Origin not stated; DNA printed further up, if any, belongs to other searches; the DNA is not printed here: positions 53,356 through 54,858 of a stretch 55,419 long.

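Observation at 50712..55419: Orphan T6SS cargo island 2: vgrG2 - extended PAAR - tandem DcrB/Eag-like protein - two membrane proteins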

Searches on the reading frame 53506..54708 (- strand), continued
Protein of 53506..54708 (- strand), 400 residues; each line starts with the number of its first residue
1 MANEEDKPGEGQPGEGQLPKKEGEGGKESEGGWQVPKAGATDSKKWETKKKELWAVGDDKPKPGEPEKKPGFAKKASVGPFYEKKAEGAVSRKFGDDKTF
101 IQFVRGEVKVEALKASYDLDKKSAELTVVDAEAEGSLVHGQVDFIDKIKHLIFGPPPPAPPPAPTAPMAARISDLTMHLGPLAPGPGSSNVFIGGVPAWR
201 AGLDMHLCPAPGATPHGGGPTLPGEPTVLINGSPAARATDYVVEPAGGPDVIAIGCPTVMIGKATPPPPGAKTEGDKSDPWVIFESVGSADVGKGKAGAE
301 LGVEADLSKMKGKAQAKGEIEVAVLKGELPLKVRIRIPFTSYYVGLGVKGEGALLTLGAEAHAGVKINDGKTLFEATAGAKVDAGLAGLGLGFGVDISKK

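Call 35: fold_search(model_id=the predicted structure, library=pdb)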
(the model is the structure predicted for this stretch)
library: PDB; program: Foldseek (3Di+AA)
matches with E <= 10: 547; with E <= 0.001: 0
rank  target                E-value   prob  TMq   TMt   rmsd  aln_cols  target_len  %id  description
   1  8agd_A                7.6e-03  0.23  0.13  0.06  34.5       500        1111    7  Full SDBC and SOD assembly (released 2023-04-12)
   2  7lhg_C                4.9e-02  0.06  0.08  0.05  31.4       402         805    8  Cryo-EM structure of E. coli P pilus tip assembly intermediate PapC-PapD-PapK-PapG in the first conformation (released 2021-08-11)
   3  2r4l_B                5.3e-02  0.11  0.11  0.11  29.5       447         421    5  Crystal structure of the long-chain fatty acid transporter FadL mutant P34A (released 2008-09-16)
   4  2r88_A                5.9e-02  0.11  0.11  0.12  27.6       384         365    6  Crystal structure of the long-chain fatty acid transporter FadL mutant delta S3 kink (released 2008-09-23)
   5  6z34                  7.5e-02  0.12  0.13  0.13  30.1       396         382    8  CymD monoaromatic hydrocarbon channel (released 2020-11-04)
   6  4ql0                  7.5e-02  0.12  0.11  0.10  28.2       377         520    6  Crystal Structure Analysis of the Membrane Transporter FhaC (double mutant V169T, I176N) (released 2015-06-17)
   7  2x56                  1.1e-01  0.09  0.11  0.15  27.2       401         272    5  Yersinia Pestis Plasminogen Activator Pla (Native) (released 2010-07-28)
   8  3slo                  1.1e-01  0.14  0.13  0.15  26.9       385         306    6  Pre-cleavage Structure of the Autotransporter EspP - N1023D mutant (released 2011-11-16)
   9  7xw0_A                1.3e-01  0.06  0.09  0.12  27.0       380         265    4  Crystal structure of pOmpT (released 2023-05-31)
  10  8ae1_A                1.3e-01  0.08  0.12  0.06  33.6       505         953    8  Structure of trimeric SlpA outer membrane protein (released 2022-11-30)
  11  4dcb_A                1.3e-01  0.05  0.09  0.11  25.4       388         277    6  Y. pestis Plasminogen Activator Pla in Complex with Human Plasminogen Activation Loop Peptide ALP11 (released 2012-06-06)
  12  3slj                  1.4e-01  0.13  0.13  0.15  27.7       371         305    6  Pre-cleavage Structure of the Autotransporter EspP - N1023A mutant (released 2011-11-16)
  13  3pgr                  1.5e-01  0.09  0.13  0.13  32.5       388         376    5  Asp348Arg mutant of EcFadL (released 2011-05-25)
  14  6i7s_H                1.6e-01  0.07  0.09  0.05  28.3       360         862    8  Microsomal triglyceride transfer protein (released 2019-08-21)
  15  4fsp                  1.6e-01  0.04  0.09  0.10  32.0       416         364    9  Crystal Structure of Pseudomonas aeruginosa OccK11 (OpdR) (released 2013-07-24)
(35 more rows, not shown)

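Call 37: find_encoding_contigs(protein=P0069, flank=8000, max_places=1)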
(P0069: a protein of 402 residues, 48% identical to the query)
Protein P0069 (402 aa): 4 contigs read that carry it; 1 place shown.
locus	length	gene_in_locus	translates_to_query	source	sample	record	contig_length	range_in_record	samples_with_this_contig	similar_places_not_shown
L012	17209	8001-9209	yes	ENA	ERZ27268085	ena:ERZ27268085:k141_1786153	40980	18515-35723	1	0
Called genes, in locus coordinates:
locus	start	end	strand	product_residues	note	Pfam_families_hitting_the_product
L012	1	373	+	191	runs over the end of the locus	PF04542:Sigma70_r2, PF08281:Sigma70_r4_2, PF04545:Sigma70_r4 (weak)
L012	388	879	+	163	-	PF07883:Cupin_2 (faint), PF12973:Cupin_7 (weak)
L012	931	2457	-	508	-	-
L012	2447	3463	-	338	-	PF19121:DUF5805 (faint), PF08100:Dimerisation (faint)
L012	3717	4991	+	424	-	-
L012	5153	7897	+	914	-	PF00034:Cytochrom_C (faint), PF06537:DHOR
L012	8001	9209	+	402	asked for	PF05488:PAAR_motif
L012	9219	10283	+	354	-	-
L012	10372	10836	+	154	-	-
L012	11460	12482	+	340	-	-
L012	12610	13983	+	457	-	-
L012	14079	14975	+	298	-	PF00069:Pkinase, PF03109:ABC1 (faint), PF07714:PK_Tyr_Ser-Thr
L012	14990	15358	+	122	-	-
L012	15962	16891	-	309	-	PF08843:AbiEii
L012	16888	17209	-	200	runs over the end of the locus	PF13338:AbiEi_4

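Call 38: find_encoding_contigs(protein=P0089, flank=8000, max_places=1)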
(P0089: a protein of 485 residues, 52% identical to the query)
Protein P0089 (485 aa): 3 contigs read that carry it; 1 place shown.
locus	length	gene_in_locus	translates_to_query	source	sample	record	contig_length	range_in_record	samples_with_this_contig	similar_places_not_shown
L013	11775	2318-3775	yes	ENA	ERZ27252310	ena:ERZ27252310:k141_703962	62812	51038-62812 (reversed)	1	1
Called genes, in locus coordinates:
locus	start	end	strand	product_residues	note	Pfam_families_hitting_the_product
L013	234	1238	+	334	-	PF00722:Glyco_hydro_16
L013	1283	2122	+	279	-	PF02421:FeoB_N (faint), PF03193:RsgA_GTPase (weak), PF01926:MMR_HSR1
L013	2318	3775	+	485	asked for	PF05488:PAAR_motif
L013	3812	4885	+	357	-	-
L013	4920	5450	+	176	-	-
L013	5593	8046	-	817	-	PF07944:Beta-AFase-like_GH127_cat, PF20736:Glyco_hydro127M, PF16375:DUF4986 (weak)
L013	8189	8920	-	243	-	PF02311:AraC_binding, PF13542:HTH_Tnp_ISL3 (faint), PF00165:HTH_AraC (weak), PF12833:HTH_18, PF00165:HTH_AraC (weak)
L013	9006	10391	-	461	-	PF07690:MFS_1, PF13347:MFS_2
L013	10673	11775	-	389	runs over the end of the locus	PF23023:Anti-Pycsar_Apyc1, PF00753:Lactamase_B (weak), PF12706:Lactamase_B_2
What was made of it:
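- In L013 the operon ends after P4 with no immunity candidate (call 38).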

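Call 39: find_encoding_contigs(protein=P0114, flank=8000, max_places=1)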
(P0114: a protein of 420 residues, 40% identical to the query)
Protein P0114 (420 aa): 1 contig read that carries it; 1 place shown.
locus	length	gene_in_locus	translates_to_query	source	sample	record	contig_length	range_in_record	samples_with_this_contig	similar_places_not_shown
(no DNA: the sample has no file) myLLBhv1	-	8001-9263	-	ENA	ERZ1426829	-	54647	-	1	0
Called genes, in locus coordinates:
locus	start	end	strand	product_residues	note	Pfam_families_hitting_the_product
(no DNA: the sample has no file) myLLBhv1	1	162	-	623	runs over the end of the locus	PF05947:T6SS_TssF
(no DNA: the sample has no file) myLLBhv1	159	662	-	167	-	PF04965:GPW_gp25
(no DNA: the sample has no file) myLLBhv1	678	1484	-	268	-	PF13428:TPR_14 (faint), PF14559:TPR_19 (faint), PF07024:ImpE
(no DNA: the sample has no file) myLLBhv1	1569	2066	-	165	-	PF05638:T6SS_HCP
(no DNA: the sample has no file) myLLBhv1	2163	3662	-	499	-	PF05943:VipB, PF18945:VipB_2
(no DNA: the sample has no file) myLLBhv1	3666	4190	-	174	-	PF05591:T6SS_VipA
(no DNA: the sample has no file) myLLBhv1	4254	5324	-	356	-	PF06812:ImpA_N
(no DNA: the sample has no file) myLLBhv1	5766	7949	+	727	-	PF05954:Phage_GPD, PF04717:Phage_base_V, PF20093:DUF6484 (faint), PF22178:Gp5_trimer_C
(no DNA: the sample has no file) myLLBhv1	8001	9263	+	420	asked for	PF05488:PAAR_motif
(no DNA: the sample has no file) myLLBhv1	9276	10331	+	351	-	-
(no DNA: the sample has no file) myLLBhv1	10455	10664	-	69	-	-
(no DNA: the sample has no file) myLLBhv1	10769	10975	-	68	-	-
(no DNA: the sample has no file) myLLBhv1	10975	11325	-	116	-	-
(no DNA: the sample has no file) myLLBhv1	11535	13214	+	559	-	PF20154:LNT_N, PF00795:CN_hydrolase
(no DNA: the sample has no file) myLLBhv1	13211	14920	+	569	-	-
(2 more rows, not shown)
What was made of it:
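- tssB, tssC, hcp, tssE and tssF beside the P0114 locus (call 39).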

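Call 53: find_related_loci(query=A2, collection=genome_contigs, flank=10000)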
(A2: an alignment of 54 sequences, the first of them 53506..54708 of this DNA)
Query A2 (400 aa) in genome_contigs; peptide patterns used: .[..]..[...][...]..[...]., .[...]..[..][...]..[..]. (x = any residue, [..] = any of these).
600 stretches matched a pattern (row limit reached: there are more); 486 encode a relative of the query (tblastn E <= 1e-3); the best 80 are kept; 80 distinct loci.
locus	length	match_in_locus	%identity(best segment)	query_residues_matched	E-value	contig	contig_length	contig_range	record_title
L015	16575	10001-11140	58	26-399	4e-108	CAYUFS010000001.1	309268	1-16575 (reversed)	MAG TPA_asm: uncultured Myxococcales bacterium isolate binchicken_co54_263 genome assembly, contig: NODE_9_length_309268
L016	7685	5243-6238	63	73-399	7e-108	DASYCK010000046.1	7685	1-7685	MAG TPA_asm: Polyangia bacterium isolate SMAG_U4931 k141_3935519, whole genome shotgun sequence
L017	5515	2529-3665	48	16-377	6e-82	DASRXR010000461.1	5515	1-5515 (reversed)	MAG TPA_asm: Polyangiales bacterium isolate SMAG_U12567 k141_168756, whole genome shotgun sequence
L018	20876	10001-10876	41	116-398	2e-39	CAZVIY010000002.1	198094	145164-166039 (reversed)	MAG TPA_asm: uncultured Gemmatimonadota bacterium isolate binchicken_co207_140 genome assembly, contig: NODE_10_length_1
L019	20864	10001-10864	36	1-261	1e-33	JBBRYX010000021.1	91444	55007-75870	MAG: Tepidisphaerales bacterium isolate La5_metabat2.172 La5_metabat2.172_K_1204933_L_91444_cov_39.3302, whole genome sh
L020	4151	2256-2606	48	136-262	7e-28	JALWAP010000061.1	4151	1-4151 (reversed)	MAG: Anaerolineae bacterium isolate T10_metabat2_scaf2bin.048 T10_NODE_16991_length_4151_cov_20.080765, whole genome sho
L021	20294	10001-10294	62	165-262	3e-27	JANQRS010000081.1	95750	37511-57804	MAG: Calditrichia bacterium isolate IP29b_bin.73 k99_2208836, whole genome shotgun sequence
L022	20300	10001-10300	60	167-266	7e-27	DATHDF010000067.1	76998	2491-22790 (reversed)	MAG TPA_asm: Dissulfurispiraceae bacterium isolate SMAG_U12386 k141_786417, whole genome shotgun sequence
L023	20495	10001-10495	39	95-262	1e-26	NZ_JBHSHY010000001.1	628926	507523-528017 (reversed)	Paenibacillus sp. GCM10023250 strain CGMCC 1.19061 GCM70023250_106, whole genome shotgun sequence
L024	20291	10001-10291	60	167-262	4e-26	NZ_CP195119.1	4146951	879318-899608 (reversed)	Methanosarcina sp. Mfa9 chromosome, complete genome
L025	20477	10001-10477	43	158-317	2e-26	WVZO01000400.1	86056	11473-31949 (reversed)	MAG: Candidatus Aminicenantes bacterium isolate CS4-C025 C_merged_R1_(paired)_contig_73557, whole genome shotgun sequenc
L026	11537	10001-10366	47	167-294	3e-26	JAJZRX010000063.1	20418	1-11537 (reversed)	MAG: Deltaproteobacteria bacterium isolate SKS3.bin12 NODE_3972_length_20418_cov_2.735942, whole genome shotgun sequence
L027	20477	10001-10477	42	93-262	5e-26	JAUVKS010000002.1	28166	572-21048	MAG: Pseudomonadota bacterium isolate CSMAG_486 CSMAG_486_k141_2472431_length_28166_cov_11.8558, whole genome shotgun se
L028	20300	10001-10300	61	169-268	6e-26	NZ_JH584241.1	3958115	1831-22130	Sphingomonas sp. PAMC 26605 scaffold00001, whole genome shotgun sequence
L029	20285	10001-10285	57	167-262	6e-26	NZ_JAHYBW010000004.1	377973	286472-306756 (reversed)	Haloarcula sp. 1CSR25-25 NODE_4_length_377973_cov_56.358474, whole genome shotgun sequence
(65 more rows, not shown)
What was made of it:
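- On T6SS VgrG (TssI): The PAAR cone's nearest non-family relatives are archaeal and Paenibacillus PAARs (call 53).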

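Call 60: search_protein_families(library=pfam, proteins=[L019:5131-7941:+, L019:10001-11287:+, L019:11288-12349:+, L019:12491-14518:+, L019:15113-19144:+, L018:9047-9631:+, L018:14049-15683:-], max_evalue=0.01)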
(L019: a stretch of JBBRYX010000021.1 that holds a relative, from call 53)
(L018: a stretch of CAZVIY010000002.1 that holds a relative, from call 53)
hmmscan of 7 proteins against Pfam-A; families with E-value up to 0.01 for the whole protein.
L019:5131-7941:+ (936 aa): 28 families (the best 25 are shown)
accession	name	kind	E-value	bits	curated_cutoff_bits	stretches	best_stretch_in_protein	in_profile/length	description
PF07724.20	AAA_2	-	2.9e-55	187.2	27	1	668-834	1-164/166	AAA domain (Cdc48 subfamily)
PF17871.7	AAA_lid_9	-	1.3e-31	109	22.8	1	371-467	1-97/104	AAA lid domain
PF00004.35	AAA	-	1.8e-19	70.9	21.2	2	231-363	2-124/131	ATPase family associated with various cellular activities (AAA)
PF07728.20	AAA_5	-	2.3e-15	57.2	22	1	673-791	2-122/139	AAA domain (dynein-related subfamily)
PF10431.15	ClpB_D2-small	-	1.1e-12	48.2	21.9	1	843-916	3-75/81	C-terminal, D2-small domain, of ClpB protein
PF13191.12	AAA_16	-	1.9e-11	45.2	32.6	1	208-310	2-142/167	AAA ATPase domain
PF13401.12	AAA_22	-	2.2e-09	38.1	27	1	226-318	4-97/130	AAA domain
PF12775.13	AAA_7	-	6.9e-07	29.4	25.8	0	673-715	36-78/181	P-loop containing dynein motor region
PF00158.32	Sigma54_activat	-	1.8e-05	24.9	20.2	1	673-786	25-138/168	Sigma-54 interaction domain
PF13173.12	AAA_14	-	3.6e-05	24.2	27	0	672-754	4-74/129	AAA domain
PF20720.3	nSTAND3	-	4e-05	23.8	27.2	0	672-713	19-58/155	Novel STAND NTPase 3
PF05621.17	TniB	-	4.1e-05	23.6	22.4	0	215-367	23-184/189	Bacterial TniB protein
PF13481.12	AAA_25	-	5.5e-05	23.3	27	0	209-307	16-111/195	AAA domain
PF06414.18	Zeta_toxin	-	7.2e-05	22.7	22.3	1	664-713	11-58/199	Zeta toxin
PF01637.24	ATPase_2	-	8.9e-05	22.8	33.2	0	211-251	4-44/225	ATPase domain predominantly from Archaea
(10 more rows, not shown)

L019:10001-11287:+ (428 aa): 1 family
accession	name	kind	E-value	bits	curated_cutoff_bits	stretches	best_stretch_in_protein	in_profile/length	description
PF05488.18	PAAR_motif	-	1.7e-13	51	27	2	239-289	2-51/70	PAAR motif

L019:11288-12349:+ (353 aa): 0 families

L019:12491-14518:+ (675 aa): 0 families

L019:15113-19144:+ (1343 aa): 2 families
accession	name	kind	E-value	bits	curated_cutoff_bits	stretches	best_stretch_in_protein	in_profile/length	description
PF03781.23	FGE-sulfatase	-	0.00068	19.8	23.3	1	1113-1260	69-190/255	Sulfatase-modifying factor enzyme 1-like domain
PF00069.31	Pkinase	-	0.00096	19.1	31.7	0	67-161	43-134/263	Protein kinase domain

L018:9047-9631:+ (194 aa): 1 family
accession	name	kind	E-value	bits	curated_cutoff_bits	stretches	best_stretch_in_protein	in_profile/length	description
PF22011.2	DUF6931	-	7.3e-39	133.6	27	1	38-183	1-145/145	Family of unknown function (DUF6931)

L018:14049-15683:- (544 aa): 2 families
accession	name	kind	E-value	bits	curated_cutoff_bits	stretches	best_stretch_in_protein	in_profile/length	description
PF05943.17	VipB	-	1.1e-51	176.1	27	1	230-532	9-300/301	EvpB/VC_A0108, tail sheath N-terminal domain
PF05591.17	T6SS_VipA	-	1.7e-10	41.3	24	1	30-132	25-113/155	Type VI secretion system, VipA, VC_A0107 or Hcp2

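Call 74: fold_search(model_id=the predicted structure, library=viral)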
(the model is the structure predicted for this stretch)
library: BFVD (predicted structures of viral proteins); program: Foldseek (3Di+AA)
matches with E <= 10: 221; with E <= 0.001: 1
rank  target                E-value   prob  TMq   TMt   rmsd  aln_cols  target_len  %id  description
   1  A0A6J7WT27            1.8e-04  1.00  0.21  0.65   9.0       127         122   24  COG4104 Uncharacterized conserved protein [uncultured Caudovirales phage]
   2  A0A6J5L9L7            1.4e-03  1.00  0.20  0.81   3.2        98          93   31  COG4104 Uncharacterized conserved protein [uncultured Caudovirales phage]
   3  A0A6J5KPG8            2.2e-03  1.00  0.19  0.59   3.0        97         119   33  COG4104 Uncharacterized conserved protein [uncultured Caudovirales phage]
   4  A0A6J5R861            9.8e-03  0.12  0.09  0.07  35.9       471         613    7  Autotransporter beta-domain containing protein [uncultured Caudovirales phage]
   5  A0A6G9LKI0            5.7e-02  0.07  0.08  0.06  30.9       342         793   10  (no name in the UniProt tables at hand)
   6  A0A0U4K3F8            9.1e-02  0.99  0.16  0.58   5.7       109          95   23  (no name in the UniProt tables at hand)
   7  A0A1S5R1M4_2          1.1e-01  0.07  0.10  0.05  43.1       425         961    7  Putative tail fiber protein [Pseudomonas phage phiPMW]
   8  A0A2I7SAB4            2.0e-01  0.04  0.09  0.10  34.6       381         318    8  (no name in the UniProt tables at hand)
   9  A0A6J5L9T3            2.0e-01  0.04  0.09  0.07  40.4       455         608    5  Autotransporter beta-domain containing protein [uncultured Caudovirales phage]
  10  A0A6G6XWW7            2.1e-01  1.00  0.19  0.68   4.1       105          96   23  (no name in the UniProt tables at hand)
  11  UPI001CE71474         3.0e-01  0.06  0.08  0.09  25.2       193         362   14  (no name look-up for this kind of identifier)
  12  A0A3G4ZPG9            3.5e-01  0.11  0.10  0.16  12.2       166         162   13  Uncharacterized protein [Barrevirus sp.]
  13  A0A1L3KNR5            3.5e-01  0.01  0.05  0.03  41.9       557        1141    6  RNA-binding protein [Hubei reo-like virus 11]
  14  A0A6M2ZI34            3.6e-01  0.06  0.10  0.08  19.3       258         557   12  Virion protein [Synechococcus phage S-SCSM1]
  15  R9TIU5                4.6e-01  0.09  0.09  0.15  15.2       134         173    7  Outer membrane protein beta-barrel domain-containing protein [Vibrio phage nt-1]
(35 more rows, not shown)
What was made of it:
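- On Beta-barrel pore-forming toxins / outer-membrane barrels: The weak hits are Pla/OmpT, FadL and autotransporter barrels (calls 35, 74).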

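Call 94: search_protein_families(library=padloc, proteins=[window:53506-54708:-], max_evalue=0.01)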
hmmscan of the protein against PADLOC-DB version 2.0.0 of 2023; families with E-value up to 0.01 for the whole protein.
window:53506-54708:- (400 aa): 0 families

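Call 95: search_protein_families(library=phrogs, proteins=[window:53506-54708:-], max_evalue=0.01)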
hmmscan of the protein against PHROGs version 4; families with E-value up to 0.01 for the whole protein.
window:53506-54708:- (400 aa): 1 family
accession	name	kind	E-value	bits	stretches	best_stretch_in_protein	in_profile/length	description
phrog_281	-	moron, auxiliary metabolic gene and host takeover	1.7e-10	41.9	1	164-276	34-134/169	PAAR motif of membran proteins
